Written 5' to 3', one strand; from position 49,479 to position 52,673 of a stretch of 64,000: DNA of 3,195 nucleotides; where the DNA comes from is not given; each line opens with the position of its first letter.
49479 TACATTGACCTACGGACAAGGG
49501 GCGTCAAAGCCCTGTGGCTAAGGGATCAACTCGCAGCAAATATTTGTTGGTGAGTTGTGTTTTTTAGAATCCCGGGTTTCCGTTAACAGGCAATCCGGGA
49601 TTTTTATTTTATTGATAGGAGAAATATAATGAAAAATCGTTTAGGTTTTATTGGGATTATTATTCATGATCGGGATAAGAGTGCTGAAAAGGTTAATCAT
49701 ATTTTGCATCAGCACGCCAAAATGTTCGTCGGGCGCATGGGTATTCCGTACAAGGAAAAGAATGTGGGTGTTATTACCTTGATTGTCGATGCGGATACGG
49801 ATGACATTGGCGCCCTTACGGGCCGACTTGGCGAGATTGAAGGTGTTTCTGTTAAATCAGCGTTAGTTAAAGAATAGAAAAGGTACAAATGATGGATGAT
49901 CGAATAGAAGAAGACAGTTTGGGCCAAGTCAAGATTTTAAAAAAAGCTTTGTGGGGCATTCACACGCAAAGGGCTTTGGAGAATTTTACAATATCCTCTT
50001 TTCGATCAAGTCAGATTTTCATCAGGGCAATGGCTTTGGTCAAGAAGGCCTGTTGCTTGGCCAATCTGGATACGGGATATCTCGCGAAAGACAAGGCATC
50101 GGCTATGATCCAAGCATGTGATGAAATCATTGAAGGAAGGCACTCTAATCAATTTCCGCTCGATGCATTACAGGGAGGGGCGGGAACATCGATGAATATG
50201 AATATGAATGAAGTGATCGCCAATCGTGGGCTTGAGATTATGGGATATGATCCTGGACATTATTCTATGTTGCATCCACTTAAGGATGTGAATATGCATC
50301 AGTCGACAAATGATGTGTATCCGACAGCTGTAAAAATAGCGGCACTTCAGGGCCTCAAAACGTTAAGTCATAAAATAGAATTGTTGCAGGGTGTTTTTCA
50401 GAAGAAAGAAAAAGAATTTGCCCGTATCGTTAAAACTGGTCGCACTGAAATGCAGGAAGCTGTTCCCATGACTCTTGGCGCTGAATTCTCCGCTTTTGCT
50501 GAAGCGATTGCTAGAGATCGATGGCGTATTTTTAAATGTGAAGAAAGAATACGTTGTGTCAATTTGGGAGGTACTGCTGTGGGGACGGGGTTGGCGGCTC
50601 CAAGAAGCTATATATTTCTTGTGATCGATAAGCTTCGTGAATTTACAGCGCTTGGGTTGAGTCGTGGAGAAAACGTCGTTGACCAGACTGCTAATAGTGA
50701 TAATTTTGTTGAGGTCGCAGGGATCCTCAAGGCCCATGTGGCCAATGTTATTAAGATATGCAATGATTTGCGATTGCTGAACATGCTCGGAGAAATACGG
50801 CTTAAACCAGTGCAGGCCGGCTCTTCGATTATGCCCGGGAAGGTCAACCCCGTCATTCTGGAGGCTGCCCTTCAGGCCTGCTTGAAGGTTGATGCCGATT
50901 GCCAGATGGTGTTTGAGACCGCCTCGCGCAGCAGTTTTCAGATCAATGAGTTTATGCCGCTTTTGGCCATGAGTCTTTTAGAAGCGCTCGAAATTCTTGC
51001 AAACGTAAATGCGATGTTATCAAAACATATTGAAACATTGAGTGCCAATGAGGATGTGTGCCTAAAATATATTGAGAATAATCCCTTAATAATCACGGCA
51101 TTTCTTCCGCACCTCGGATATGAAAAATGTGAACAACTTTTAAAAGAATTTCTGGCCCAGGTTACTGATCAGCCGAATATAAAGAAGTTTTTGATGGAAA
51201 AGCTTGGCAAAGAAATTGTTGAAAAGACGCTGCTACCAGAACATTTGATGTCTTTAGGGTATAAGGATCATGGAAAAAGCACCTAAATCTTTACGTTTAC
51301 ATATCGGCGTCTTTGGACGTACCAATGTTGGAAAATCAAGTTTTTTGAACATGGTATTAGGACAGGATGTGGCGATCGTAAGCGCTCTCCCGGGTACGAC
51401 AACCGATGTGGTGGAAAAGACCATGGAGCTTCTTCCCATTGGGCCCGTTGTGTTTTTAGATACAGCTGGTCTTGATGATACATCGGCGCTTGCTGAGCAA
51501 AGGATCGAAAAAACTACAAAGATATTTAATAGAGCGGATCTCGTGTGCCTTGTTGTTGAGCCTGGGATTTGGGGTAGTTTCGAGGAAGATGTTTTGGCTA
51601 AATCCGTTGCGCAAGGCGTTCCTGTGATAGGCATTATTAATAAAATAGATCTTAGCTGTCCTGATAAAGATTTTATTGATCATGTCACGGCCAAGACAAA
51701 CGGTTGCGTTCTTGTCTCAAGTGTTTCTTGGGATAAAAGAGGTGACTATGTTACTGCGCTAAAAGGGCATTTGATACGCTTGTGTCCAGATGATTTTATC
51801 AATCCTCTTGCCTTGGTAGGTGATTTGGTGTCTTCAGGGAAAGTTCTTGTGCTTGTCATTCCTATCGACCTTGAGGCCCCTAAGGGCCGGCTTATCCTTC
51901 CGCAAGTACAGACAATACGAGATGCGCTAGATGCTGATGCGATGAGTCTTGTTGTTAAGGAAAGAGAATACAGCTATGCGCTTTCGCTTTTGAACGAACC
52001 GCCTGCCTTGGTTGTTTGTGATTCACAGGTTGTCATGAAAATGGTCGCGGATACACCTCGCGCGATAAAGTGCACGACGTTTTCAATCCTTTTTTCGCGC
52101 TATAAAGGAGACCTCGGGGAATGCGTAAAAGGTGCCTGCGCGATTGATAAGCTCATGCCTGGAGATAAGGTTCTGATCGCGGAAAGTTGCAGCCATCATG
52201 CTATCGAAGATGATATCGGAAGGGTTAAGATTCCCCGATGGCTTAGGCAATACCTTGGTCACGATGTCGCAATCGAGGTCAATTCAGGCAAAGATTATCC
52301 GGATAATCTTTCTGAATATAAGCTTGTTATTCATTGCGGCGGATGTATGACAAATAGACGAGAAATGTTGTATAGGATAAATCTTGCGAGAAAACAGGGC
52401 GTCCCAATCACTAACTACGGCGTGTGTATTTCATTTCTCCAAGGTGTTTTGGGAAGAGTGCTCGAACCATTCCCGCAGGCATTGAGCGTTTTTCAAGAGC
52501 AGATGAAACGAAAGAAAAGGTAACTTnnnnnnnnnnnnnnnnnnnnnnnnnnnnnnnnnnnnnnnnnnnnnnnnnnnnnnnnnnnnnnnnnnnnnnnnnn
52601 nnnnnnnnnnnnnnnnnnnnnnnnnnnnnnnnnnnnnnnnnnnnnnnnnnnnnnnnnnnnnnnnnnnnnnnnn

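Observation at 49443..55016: Complete HydE/F/G maturation cluster headed by a TM1266-like regulator and an aspartase-like gene, behind a terminator-containing leader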

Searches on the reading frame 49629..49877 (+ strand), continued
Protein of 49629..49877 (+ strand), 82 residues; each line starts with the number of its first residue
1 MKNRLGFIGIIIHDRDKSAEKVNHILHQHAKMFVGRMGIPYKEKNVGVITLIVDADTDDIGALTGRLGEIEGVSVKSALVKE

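Call 80: find_encoding_contigs(protein=P0141, flank=8000, max_places=1)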
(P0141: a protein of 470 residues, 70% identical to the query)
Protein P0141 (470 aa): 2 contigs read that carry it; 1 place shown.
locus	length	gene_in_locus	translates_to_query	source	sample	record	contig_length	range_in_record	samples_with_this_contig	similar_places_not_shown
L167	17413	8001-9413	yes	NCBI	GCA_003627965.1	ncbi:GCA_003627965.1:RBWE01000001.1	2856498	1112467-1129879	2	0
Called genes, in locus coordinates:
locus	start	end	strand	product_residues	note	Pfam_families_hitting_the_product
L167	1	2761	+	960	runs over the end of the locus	PF04313:HSDR_N, PF04851:ResIII, PF18766:SWI2_SNF2, PF22679:T1R_D3-like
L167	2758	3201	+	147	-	PF01863:YgjP-like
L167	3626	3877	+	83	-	PF21699:TM1266-like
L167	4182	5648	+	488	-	PF00206:Lyase_1, PF10415:FumaraseC_C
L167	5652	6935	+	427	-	PF00350:Dynamin_N (faint), PF01926:MMR_HSR1, PF02421:FeoB_N, PF03193:RsgA_GTPase (faint), PF00009:GTP_EFTU, PF18128:HydF_dimer, PF18133:HydF_tetramer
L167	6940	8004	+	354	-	PF04055:Radical_SAM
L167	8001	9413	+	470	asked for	PF04055:Radical_SAM, PF06968:BATS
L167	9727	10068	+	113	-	PF07085:DRTGG (weak)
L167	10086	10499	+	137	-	PF13581:HATPase_c_2, PF02518:HATPase_c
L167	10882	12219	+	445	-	PF00037:Fer4 (weak), PF12838:Fer4_7, PF13187:Fer4_9, PF13237:Fer4_10, PF00037:Fer4 (weak), PF12837:Fer4_6 (weak), PF02906:Fe_hyd_lg_C, PF04060:FeS, +1 more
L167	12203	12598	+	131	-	PF07085:DRTGG (weak)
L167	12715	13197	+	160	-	PF01257:2Fe-2S_thioredx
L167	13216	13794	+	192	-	PF02518:HATPase_c, PF13589:HATPase_c_3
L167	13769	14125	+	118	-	-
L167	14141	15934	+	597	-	PF01257:2Fe-2S_thioredx (weak), PF01512:Complex1_51K, PF10531:SLBB (weak), PF10589:NADH_4Fe-4S, PF00037:Fer4, PF12838:Fer4_7, PF13237:Fer4_10, PF14697:Fer4_21, +5 more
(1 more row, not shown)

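Call 81: find_encoding_contigs(protein=P0188, flank=8000, max_places=1)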
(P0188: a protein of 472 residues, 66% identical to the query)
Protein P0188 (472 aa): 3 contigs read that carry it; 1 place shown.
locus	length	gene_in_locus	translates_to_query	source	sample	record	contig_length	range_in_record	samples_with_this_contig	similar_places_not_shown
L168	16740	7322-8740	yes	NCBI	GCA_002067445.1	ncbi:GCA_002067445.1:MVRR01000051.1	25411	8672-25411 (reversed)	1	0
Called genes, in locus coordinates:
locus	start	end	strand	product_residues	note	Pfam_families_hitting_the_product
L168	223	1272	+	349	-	PF13510:Fer2_4, PF10588:NADH-G_4Fe-4S_3, PF13237:Fer4_10 (weak), PF14697:Fer4_21 (weak), PF22117:Fer4_Nqo3 (weak), PF12838:Fer4_7 (weak), PF04879:Molybdop_Fe4S4, PF00384:Molybdopterin, +4 more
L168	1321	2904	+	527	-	PF00384:Molybdopterin, PF01568:Molydop_binding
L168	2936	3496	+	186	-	PF02663:FmdE, PF23475:zf-Tbcl_FmdE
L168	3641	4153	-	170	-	PF00691:OmpA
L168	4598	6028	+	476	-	PF00206:Lyase_1, PF10415:FumaraseC_C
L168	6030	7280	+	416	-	PF03193:RsgA_GTPase (faint), PF00350:Dynamin_N (faint), PF01926:MMR_HSR1, PF02421:FeoB_N, PF00009:GTP_EFTU, PF18128:HydF_dimer, PF18133:HydF_tetramer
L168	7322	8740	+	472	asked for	PF04055:Radical_SAM, PF06968:BATS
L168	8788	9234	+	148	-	PF00571:CBS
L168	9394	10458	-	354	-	PF04055:Radical_SAM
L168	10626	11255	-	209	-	PF03886:ABC_trans_aux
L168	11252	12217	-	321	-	PF02470:MlaD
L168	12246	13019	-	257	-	PF00005:ABC_tran, PF13304:AAA_21 (weak)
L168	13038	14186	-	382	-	PF02405:MlaE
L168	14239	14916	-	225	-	PF11769:DUF3313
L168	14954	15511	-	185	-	PF04366:Ysc84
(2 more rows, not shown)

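Call 82: find_encoding_contigs(protein=P0176, flank=8000, max_places=1)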
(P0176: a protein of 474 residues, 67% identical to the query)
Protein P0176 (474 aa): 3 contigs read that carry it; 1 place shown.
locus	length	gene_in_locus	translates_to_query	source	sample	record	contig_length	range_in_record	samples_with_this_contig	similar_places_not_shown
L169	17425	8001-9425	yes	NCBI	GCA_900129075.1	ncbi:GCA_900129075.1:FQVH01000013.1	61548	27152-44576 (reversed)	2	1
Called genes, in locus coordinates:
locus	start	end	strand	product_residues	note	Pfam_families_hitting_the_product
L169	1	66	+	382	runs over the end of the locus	PF01882:DUF58 (weak)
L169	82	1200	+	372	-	PF11992:TgpA_N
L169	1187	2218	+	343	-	PF01841:Transglut_core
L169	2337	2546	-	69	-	-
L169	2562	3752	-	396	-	PF25198:Spore_GerAC_N, PF05504:Spore_GerAC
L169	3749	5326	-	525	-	PF03323:GerA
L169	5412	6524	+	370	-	PF03845:Spore_permease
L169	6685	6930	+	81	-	PF21699:TM1266-like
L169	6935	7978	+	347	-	PF04055:Radical_SAM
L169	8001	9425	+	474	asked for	PF04055:Radical_SAM, PF06968:BATS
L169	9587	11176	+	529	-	PF00654:Voltage_CLC, PF02080:TrkA_C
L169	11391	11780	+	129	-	-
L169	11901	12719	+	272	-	PF23023:Anti-Pycsar_Apyc1, PF12706:Lactamase_B_2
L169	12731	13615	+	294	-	PF01156:IU_nuc_hydro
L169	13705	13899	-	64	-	PF01361:Tautomerase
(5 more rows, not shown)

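Call 85: find_encoding_contigs(protein=P0207, flank=8000, max_places=1)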
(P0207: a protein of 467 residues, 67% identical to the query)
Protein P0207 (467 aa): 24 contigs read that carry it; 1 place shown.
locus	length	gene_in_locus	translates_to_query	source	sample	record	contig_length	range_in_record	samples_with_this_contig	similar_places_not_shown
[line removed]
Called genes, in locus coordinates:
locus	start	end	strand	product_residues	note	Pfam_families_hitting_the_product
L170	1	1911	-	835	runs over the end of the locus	PF19732:SpoIIE_N, PF07228:SpoIIE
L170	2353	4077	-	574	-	PF13510:Fer2_4, PF10588:NADH-G_4Fe-4S_3, PF13237:Fer4_10 (faint), PF22117:Fer4_Nqo3 (weak), PF12838:Fer4_7 (weak), PF00037:Fer4 (weak), PF02906:Fe_hyd_lg_C, PF02256:Fe_hyd_SSU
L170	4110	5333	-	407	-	PF01512:Complex1_51K, PF10589:NADH_4Fe-4S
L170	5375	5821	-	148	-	PF01257:2Fe-2S_thioredx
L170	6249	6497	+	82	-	PF21699:TM1266-like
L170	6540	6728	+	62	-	-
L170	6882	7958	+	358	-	PF04055:Radical_SAM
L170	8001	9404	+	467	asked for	PF04055:Radical_SAM, PF06968:BATS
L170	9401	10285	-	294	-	PF02541:Ppx-GppA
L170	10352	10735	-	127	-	PF00575:S1, PF23459:S1_RRP5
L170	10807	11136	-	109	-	PF04977:DivIC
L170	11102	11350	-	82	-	PF08281:Sigma70_r4_2, PF04545:Sigma70_r4 (faint), PF00196:GerE (weak)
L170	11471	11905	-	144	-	PF09578:Spore_YabQ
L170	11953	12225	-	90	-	PF07873:YabP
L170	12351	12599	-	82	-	PF01479:S4, PF13275:S4_2 (weak)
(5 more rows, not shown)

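Call 86: find_encoding_contigs(protein=P0218, flank=8000, max_places=1)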
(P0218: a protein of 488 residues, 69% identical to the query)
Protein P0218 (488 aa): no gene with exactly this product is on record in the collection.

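Call 87: find_encoding_contigs(protein=P0231, flank=8000, max_places=1)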
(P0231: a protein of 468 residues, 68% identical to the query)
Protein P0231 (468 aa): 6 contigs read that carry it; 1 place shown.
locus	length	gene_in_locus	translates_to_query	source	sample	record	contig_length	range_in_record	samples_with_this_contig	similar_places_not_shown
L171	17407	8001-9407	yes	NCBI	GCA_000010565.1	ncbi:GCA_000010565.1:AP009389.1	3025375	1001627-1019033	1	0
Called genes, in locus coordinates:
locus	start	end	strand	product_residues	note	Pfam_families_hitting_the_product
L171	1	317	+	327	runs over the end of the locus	PF00490:ALAD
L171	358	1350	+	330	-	PF04055:Radical_SAM, PF13353:Fer4_12 (weak), PF13186:SPASM (weak)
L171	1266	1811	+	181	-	PF13404:HTH_AsnC-type, PF13412:HTH_24 (faint), PF22451:NirdL-like_HTH, PF17805:AsnC_trans_reg2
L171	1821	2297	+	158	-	PF22451:NirdL-like_HTH, PF17805:AsnC_trans_reg2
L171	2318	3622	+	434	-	PF00202:Aminotran_3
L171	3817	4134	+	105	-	PF21699:TM1266-like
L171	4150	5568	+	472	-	PF00206:Lyase_1, PF10415:FumaraseC_C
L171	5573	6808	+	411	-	PF03193:RsgA_GTPase (faint), PF00350:Dynamin_N (faint), PF01926:MMR_HSR1, PF02421:FeoB_N, PF00009:GTP_EFTU (weak), PF18128:HydF_dimer, PF18133:HydF_tetramer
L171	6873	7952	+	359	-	PF04055:Radical_SAM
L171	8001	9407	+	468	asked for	PF04055:Radical_SAM, PF06968:BATS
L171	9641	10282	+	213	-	PF06971:Put_DNA-bind_N, PF02629:CoA_binding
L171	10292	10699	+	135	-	PF01894:YjbQ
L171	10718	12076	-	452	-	PF05167:DUF711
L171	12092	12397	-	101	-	PF13740:ACT_6, PF13840:ACT_7 (weak), PF01842:ACT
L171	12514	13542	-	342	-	PF01734:Patatin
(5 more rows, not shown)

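Call 88: find_encoding_contigs(protein=P0183, flank=8000, max_places=1)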
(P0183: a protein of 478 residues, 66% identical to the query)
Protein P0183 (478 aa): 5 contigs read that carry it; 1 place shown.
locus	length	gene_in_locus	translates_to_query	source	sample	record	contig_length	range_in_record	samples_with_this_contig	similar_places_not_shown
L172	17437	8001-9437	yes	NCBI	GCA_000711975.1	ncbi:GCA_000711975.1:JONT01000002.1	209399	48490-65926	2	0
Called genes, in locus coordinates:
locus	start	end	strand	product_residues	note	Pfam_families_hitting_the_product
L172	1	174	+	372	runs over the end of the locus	PF12804:NTP_transf_3, PF01966:HD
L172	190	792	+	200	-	PF00300:His_Phos_1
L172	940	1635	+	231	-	PF01884:PcrB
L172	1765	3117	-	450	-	PF00070:Pyr_redox (faint), PF01210:NAD_Gly3P_dh_N (faint), PF02254:TrkA_N, PF03807:F420_oxidored (weak), PF13241:NAD_binding_7, PF02080:TrkA_C, PF02254:TrkA_N, PF02080:TrkA_C, +6 more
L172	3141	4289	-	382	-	PF00999:Na_H_Exchanger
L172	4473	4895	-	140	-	PF01584:CheW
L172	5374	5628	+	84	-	PF21699:TM1266-like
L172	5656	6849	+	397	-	PF00350:Dynamin_N (faint), PF01926:MMR_HSR1, PF02421:FeoB_N, PF00009:GTP_EFTU, PF18128:HydF_dimer, PF18133:HydF_tetramer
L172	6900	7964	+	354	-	PF04055:Radical_SAM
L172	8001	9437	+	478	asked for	PF04055:Radical_SAM, PF06968:BATS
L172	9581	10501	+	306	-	-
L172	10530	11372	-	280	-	PF01435:Peptidase_M48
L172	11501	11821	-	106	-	-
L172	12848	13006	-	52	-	-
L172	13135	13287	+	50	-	-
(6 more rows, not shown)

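Call 102: predict_structure(alignment_id=A1)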
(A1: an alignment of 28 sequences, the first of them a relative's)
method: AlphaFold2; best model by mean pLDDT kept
length: 82 residues; sequences in the alignment: 28
mean_pLDDT: 94.8   pTM: 0.83
mean pLDDT of the five models: 94.8, 93.9, 93.0, 92.6, 92.2
residues with pLDDT >= 90: 77; 70-90: 4; 50-70: 1; < 50: 0
segments of 3 or more residues with pLDDT < 50: none
pLDDT, mean of each block of 10 residues (from residue 1): 92 96 97 94 94 96 97 96 76
secondary structure, 60 per line:
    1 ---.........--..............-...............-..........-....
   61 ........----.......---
elements in order: E4-12 H15-28 E33-41 E46-55 H57-68 E73-79

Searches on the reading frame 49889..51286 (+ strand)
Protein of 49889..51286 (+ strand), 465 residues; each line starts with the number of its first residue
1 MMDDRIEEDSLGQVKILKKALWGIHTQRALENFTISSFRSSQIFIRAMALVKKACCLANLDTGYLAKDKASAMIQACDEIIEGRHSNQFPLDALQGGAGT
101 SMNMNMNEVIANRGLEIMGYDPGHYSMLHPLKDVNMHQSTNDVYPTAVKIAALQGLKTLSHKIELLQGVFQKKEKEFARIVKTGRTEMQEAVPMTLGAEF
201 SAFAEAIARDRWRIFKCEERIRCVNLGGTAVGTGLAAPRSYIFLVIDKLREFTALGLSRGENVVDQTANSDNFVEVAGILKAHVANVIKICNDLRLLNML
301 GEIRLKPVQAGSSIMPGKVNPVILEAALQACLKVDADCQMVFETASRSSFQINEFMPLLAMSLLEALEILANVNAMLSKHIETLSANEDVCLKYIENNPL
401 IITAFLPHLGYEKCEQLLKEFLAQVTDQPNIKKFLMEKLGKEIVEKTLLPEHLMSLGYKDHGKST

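Call 3: search_protein_families(library=pfam, proteins=[window:49889-51286:+])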
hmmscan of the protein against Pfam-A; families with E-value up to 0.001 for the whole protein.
window:49889-51286:+ (465 aa): 1 family
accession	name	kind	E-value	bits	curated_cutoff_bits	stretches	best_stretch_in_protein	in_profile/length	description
PF00206.25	Lyase_1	-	5.5e-80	269.5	27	1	15-334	4-310/312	Lyase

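Call 69: search_protein_families(library=ncbifam, proteins=[window:49889-51286:+], max_evalue=0.00001)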
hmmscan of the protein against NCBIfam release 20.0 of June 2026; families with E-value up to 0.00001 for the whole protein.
window:49889-51286:+ (465 aa): 17 families
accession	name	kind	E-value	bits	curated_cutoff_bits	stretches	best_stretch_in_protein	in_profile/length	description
NF008909.0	PRK12273.1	subfamily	1e-159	532.4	510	1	2-460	3-468/474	aspartate ammonia-lyase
TIGR00839.1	aspA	equivalog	1.6e-133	446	681.2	1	5-459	1-462/468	aspartate ammonia-lyase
NF011092.0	PRK14515.1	subfamily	4.7e-113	378.5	876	1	5-424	12-437/479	aspartate ammonia-lyase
TIGR00979.1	fumC_II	equivalog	9.5e-107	357.6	664.75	1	5-452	2-455/458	class II fumarate hydratase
NF009089.0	PRK12425.1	equivalog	9.9e-88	295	840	1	5-454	3-458/464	class II fumarate hydratase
TIGR00928.1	purB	equivalog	2.5e-19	69.4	326.2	1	140-347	97-302/436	adenylosuccinate lyase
TIGR00838.1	argH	equivalog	9.6e-19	67.7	279.5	1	134-402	101-365/455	argininosuccinate lyase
TIGR02426.1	protocat_pcaB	equivalog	4.8e-18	65.2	355.75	1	39-343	15-297/338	3-carboxy-cis,cis-muconate cycloisomerase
NF006554.0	PRK09053.1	equivalog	2.1e-17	63.1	595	1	139-337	108-304/453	3-carboxy-cis,cis-muconate cycloisomerase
NF004631.0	PRK05975.1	equivalog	1.3e-12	47.4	371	1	134-326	102-287/352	3-carboxy-cis,cis-muconate cycloisomerase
NF002563.0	PRK02186.1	subfamily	2e-12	46.2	625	1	134-370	510-746/890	argininosuccinate lyase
NF006500.1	PRK08937.2-4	subfamily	9.2e-12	44.5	626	1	138-330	105-295/448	adenylosuccinate lyase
NF008964.0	PRK12308.1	equivalog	2.6e-11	42.6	657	1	135-393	104-358/624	argininosuccinate lyase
NF052536.2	CoM_syn_XcbD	exception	2.8e-11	42.8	600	1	142-427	109-399/443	3-sulfopropionylcysteine synthase XcbD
NF005218.0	PRK06705.1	equivalog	2.5e-10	39.7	883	1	135-403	109-376/502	argininosuccinate lyase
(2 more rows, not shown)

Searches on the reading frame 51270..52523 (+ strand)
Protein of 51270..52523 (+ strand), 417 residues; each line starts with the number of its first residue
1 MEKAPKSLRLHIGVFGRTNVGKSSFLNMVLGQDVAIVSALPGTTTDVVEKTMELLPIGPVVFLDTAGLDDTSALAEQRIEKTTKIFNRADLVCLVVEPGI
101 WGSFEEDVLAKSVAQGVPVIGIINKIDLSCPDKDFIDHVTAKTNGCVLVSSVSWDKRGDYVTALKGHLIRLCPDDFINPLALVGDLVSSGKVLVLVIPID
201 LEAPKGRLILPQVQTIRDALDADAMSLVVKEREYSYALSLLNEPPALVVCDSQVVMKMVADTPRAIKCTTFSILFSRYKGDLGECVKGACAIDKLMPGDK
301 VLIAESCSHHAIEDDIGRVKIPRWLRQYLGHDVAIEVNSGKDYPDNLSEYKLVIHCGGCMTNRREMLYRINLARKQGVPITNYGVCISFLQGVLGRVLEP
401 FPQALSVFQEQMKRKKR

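Call 3: search_protein_families(library=pfam, proteins=[window:51270-52523:+])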
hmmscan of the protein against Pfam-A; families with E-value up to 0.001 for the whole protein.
window:51270-52523:+ (417 aa): 5 families
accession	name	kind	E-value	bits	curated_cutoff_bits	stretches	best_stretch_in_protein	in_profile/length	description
PF18133.7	HydF_tetramer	-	7e-47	158.6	22.6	1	285-400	3-118/118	Hydrogen maturase F tetramerization domain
PF18128.7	HydF_dimer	-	1.1e-39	134.9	23.4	1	182-280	1-99/99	Hydrogen maturase F dimerization domain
PF01926.29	MMR_HSR1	-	3.1e-19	69.6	21.9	1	12-125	2-113/113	50S ribosome-binding GTPase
PF00350.29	Dynamin_N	-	3.6e-06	27.6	27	1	12-44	1-33/168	Dynamin family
PF02421.24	FeoB_N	-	0.00018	21.5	27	1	11-137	2-126/156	Ferrous iron transport protein B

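Call 69: search_protein_families(library=ncbifam, proteins=[window:51270-52523:+], max_evalue=0.00001)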
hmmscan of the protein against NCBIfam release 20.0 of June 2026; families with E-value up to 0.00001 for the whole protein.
window:51270-52523:+ (417 aa): 11 families
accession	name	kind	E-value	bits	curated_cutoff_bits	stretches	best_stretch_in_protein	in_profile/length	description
TIGR03918.1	GTP_HydF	equivalog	2e-158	527.4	325.55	1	4-398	2-392/392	[FeFe] hydrogenase H-cluster maturation GTPase HydF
TIGR00450.1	mnmE_trmE_thdF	equivalog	2e-23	83.2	252.6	1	11-138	211-336/446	tRNA uridine-5-carboxymethylaminomethyl(34) synthesis GTPase MnmE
NF003661.0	PRK05291.1-3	equivalog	4.9e-22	78.9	380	1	10-154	217-356/448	tRNA uridine-5-carboxymethylaminomethyl(34) synthesis GTPase MnmE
TIGR03594.1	GTPase_EngA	equivalog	2.8e-20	72.8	306.7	1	8-142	174-311/432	ribosome biogenesis GTPase Der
NF000908.1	PRK00089.1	equivalog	1.9e-19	70.1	237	1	12-141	6-135/291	GTPase Era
TIGR00231.1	small_GTP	domain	2.6e-16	59.8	42.5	1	11-146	5-142/164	GTP-binding protein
TIGR00436.1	era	equivalog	1.3e-14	54.2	116.25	1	11-134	2-125/270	GTPase Era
NF002828.0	PRK03003.1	equivalog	3.1e-11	42.5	631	1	11-130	42-162/477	ribosome biogenesis GTPase Der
NF007071.0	PRK09518.1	equivalog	6.7e-11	41.4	953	1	11-130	273-393/706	bifunctional cytidylate kinase/GTPase Der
TIGR03598.1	GTPase_YsxC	equivalog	3.8e-07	30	124.45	1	3-46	12-56/186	ribosome biogenesis GTP-binding protein YihA/YsxC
TIGR03597.1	GTPase_YqeH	equivalog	1.3e-06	27.8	297.4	1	14-78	160-225/361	ribosome biogenesis GTPase YqeH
